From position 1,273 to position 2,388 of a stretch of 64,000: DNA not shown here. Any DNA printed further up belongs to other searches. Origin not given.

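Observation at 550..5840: Compositionally foreign five-gene operon: GHKL ATPase, unknown protein, and a PAPS-reductase-like gene bracketed by two paralogous 260-aa proteins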

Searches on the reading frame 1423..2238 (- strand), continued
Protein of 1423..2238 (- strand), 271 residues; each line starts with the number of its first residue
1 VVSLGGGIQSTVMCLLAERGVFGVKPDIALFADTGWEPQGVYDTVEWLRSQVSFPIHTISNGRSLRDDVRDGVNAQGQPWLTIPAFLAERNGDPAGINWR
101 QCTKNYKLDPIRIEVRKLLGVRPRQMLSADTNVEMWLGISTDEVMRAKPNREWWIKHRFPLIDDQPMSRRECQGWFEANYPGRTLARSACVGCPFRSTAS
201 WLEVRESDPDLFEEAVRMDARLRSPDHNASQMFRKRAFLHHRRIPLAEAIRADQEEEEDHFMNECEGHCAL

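Call 90: find_encoding_contigs(protein=P0109, flank=7000, max_places=2)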
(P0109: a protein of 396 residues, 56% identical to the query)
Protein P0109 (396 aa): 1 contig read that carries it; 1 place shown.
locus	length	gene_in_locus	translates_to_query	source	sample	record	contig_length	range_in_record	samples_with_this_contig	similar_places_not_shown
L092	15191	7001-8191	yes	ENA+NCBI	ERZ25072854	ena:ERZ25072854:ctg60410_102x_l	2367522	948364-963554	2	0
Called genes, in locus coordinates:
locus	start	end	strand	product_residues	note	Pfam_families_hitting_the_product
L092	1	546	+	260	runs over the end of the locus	PF00916:Sulfate_transp, PF01740:STAS (weak)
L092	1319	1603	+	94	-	-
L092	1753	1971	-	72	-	-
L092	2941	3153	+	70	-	-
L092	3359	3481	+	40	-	-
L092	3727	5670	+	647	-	-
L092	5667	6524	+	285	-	-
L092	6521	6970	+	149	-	PF19866:DUF6339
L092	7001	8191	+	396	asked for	-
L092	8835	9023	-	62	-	-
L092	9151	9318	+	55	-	-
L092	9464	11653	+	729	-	PF00270:DEAD, PF04851:ResIII, PF00271:Helicase_C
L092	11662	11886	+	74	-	-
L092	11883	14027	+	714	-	-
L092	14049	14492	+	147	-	-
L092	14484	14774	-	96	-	-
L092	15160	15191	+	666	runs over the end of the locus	-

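Call 97: search_solved_structures(query=A6, max_evalue=10, show_alignments=3)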
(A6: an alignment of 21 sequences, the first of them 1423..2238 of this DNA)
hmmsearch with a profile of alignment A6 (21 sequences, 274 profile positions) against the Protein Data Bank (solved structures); distinct sequences matched with E-value up to 10: 9.
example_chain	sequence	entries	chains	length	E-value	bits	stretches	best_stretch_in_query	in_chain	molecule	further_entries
21fy_C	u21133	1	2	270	0.027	17.3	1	82-223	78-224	PptA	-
6z1h_A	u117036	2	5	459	0.22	14.3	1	34-81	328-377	ANCESTRAL RECONSTRUCTED GLYCOSIDASE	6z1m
6qwi_A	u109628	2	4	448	0.69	12.7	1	35-78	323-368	Beta-glucosidase A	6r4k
1uyq_A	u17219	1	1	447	0.69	12.7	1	35-78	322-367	BETA-GLUCOSIDASE A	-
1e4i_A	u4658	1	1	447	0.69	12.7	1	35-78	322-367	BETA-GLUCOSIDASE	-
1bga_A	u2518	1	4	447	0.7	12.7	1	35-78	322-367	BETA-GLUCOSIDASE A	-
1tr1_A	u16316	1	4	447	0.7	12.7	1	35-78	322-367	BETA-GLUCOSIDASE A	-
1bgg_A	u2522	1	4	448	0.7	12.7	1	35-78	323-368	BETA-GLUCOSIDASE A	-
6jp9_A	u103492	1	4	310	1.4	11.7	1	3-65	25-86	GMP synthase [glutamine-hydrolyzing] subunit B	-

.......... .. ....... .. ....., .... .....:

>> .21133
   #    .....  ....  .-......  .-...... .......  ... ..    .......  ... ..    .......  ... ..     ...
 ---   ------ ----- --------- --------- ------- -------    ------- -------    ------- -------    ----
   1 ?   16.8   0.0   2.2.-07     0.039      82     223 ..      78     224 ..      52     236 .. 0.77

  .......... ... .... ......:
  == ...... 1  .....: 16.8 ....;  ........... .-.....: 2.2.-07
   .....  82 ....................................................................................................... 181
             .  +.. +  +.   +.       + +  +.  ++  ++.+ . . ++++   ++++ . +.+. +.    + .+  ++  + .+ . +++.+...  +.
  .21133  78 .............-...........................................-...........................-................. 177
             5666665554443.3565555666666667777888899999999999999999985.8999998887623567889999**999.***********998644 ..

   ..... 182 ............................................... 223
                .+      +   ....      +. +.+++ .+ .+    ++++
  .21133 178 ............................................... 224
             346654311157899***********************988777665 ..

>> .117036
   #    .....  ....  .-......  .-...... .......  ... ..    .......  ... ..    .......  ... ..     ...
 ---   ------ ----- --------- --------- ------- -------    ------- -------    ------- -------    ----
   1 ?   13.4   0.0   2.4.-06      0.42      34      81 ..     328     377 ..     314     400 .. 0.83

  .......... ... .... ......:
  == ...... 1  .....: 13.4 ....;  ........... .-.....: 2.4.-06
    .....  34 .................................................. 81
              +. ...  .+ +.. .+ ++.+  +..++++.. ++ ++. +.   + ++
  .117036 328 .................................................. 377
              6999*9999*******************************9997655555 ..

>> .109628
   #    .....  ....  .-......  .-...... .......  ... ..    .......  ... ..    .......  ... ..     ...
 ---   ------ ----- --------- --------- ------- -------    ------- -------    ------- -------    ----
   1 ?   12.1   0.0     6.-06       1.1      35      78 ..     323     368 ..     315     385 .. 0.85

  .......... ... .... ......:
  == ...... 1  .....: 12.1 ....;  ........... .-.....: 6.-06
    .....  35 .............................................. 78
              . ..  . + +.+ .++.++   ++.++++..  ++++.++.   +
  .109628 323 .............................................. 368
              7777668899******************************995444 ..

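Call 103: search_solved_structures(query=L086:3486-4286:+, max_evalue=1, show_alignments=2)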
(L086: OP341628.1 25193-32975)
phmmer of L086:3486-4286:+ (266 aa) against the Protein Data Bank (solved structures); distinct sequences matched with E-value up to 1: 0.

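Call 106: find_related_loci(query=A6, collection=metagenome_contigs, flank=6000)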
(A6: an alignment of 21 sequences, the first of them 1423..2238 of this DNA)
Query A6 (271 aa) in metagenome_contigs; peptide patterns used: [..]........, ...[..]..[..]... (x = any residue, [..] = any of these).
600 stretches matched a pattern (row limit reached: there are more); 589 encode a relative of the query (tblastn E <= 1e-3); the best 80 are kept; 80 distinct loci.
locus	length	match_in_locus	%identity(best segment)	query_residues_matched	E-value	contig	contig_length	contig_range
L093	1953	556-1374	67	1-271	2e-135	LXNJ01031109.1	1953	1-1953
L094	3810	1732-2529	46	1-271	9e-78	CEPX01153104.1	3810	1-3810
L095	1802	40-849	45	1-271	3e-80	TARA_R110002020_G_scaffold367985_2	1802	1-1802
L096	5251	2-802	45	4-271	1e-76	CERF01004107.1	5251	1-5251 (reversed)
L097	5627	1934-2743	45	1-271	2e-76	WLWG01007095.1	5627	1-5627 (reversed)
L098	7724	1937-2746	45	1-271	2e-76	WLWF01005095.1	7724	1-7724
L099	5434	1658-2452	47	1-271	6e-76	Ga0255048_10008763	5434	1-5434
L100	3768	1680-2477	45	1-271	7e-76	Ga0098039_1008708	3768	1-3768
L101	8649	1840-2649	44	1-271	2e-75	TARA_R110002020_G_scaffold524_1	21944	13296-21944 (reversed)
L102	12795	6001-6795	46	1-271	3e-75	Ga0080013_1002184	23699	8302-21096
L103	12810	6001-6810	44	1-271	2e-74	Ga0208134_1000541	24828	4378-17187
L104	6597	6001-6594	57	1-197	2e-72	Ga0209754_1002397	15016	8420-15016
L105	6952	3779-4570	43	2-271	8e-71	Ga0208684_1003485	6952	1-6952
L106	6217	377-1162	43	1-271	1e-70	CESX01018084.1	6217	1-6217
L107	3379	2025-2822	40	1-271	2e-70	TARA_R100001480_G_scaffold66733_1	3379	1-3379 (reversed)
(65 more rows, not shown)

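Call 109: get_annotated_region(hit=H5, flank=3500)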
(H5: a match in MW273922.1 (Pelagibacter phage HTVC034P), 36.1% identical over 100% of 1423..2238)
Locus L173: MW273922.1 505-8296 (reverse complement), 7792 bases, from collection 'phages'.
description: Pelagibacter phage HTVC034P, complete genome.
organism: Pelagibacter phage HTVC034P (NCBI taxid 2796520)
taxonomy: Viruses; Duplodnaviria; Heunggongvirae; Uroviricota; Caudoviricetes
host: Candidatus Pelagibacter sp. HTCC1062; source: seawater; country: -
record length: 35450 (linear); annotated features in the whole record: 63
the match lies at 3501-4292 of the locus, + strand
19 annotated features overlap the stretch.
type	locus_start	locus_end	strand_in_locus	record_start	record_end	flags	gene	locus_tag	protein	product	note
CDS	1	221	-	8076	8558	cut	-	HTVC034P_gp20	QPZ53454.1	DNA replication initiation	DNA replication initiation (DnaA)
CDS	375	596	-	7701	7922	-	-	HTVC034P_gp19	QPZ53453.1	hypothetical protein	-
CDS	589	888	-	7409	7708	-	-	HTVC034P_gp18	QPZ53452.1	hypothetical protein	-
CDS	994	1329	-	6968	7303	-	-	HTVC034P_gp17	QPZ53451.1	hypothetical protein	-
CDS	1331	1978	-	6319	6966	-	-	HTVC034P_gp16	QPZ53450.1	putative single strand-annealing protein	-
CDS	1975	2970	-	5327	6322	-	-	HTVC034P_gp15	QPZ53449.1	putative nuclease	-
CDS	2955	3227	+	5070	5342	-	-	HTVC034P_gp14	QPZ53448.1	hypothetical protein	-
CDS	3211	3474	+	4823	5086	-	-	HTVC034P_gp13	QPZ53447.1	hypothetical protein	-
CDS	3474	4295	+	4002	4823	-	-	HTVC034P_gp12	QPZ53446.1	putative phosphoadenosine phosphosulfate reductase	-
CDS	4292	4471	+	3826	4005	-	-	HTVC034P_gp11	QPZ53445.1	hypothetical protein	-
CDS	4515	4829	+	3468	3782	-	-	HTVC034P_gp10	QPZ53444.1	hypothetical protein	-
CDS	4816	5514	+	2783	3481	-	-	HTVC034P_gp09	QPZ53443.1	putative transcriptional regulator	-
CDS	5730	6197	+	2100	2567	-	-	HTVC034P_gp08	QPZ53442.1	putative DNA binding protein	-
CDS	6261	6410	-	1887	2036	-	-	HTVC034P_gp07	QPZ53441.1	hypothetical protein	-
CDS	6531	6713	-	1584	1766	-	-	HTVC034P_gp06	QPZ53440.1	hypothetical protein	-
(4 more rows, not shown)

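Call 110: get_annotated_region(hit=H3, flank=3500)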
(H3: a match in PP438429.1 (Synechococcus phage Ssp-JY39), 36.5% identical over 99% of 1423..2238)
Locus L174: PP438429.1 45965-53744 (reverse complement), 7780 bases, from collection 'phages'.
description: Synechococcus phage Ssp-JY39, complete genome.
organism: Synechococcus phage Ssp-JY39 (NCBI taxid 3128157)
taxonomy: Viruses; Duplodnaviria; Heunggongvirae; Uroviricota; Caudoviricetes
host: Synechococcus sp.; source: China; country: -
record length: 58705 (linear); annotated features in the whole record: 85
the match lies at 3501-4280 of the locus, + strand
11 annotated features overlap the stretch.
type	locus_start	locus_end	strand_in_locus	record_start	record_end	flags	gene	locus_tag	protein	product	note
CDS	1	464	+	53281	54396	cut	-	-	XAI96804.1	hypothetical protein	-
CDS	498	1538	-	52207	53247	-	-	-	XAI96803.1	hypothetical protein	-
CDS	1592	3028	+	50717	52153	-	-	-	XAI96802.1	hypothetical protein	-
CDS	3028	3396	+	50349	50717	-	-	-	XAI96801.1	hypothetical protein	-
CDS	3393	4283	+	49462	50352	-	-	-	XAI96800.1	putative PAPS reductase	-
CDS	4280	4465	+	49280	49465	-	-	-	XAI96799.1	hypothetical protein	-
CDS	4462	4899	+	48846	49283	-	-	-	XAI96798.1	hypothetical protein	-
CDS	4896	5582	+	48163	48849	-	-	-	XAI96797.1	hypothetical protein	-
CDS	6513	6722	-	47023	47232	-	-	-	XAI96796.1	hypothetical protein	-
CDS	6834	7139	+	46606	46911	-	-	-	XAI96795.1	hypothetical protein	-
CDS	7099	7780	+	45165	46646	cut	-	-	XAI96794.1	putative terminase large subunit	-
